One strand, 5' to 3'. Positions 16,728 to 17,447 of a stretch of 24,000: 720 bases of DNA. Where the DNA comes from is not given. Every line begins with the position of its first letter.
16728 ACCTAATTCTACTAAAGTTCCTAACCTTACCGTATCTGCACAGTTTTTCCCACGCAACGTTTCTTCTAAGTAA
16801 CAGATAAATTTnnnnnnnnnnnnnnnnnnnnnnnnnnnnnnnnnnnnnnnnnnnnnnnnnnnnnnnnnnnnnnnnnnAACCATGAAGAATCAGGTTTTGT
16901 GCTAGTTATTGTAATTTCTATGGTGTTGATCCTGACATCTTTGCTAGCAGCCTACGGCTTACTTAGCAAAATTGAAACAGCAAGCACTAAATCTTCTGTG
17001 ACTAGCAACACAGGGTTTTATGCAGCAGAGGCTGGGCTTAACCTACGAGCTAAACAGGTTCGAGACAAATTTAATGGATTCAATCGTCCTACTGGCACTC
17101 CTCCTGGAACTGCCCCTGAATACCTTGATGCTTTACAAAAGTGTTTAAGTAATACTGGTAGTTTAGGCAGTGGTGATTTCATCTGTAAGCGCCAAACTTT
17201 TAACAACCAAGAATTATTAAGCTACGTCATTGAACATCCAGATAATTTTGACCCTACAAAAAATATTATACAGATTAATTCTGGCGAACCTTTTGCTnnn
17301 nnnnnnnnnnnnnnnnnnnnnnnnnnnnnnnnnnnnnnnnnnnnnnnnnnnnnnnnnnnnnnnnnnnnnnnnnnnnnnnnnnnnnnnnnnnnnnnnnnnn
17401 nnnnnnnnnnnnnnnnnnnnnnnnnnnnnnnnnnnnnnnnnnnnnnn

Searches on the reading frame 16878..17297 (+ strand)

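Call 63: search_protein_families(library=pfam, proteins=[window:16878-17297:+], max_evalue=10)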
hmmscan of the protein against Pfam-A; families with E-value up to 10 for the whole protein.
window:16878-17297:+ (140 aa): 2 families
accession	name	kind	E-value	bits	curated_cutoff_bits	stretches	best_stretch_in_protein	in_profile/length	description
PF21826.1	DUF6887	-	0.21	12.4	24.2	1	107-123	6-22/62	Family of unknown function (DUF6887)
PF14341.11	PilX_N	-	0.74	10.3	25.5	1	5-55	1-51/51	PilX N-terminal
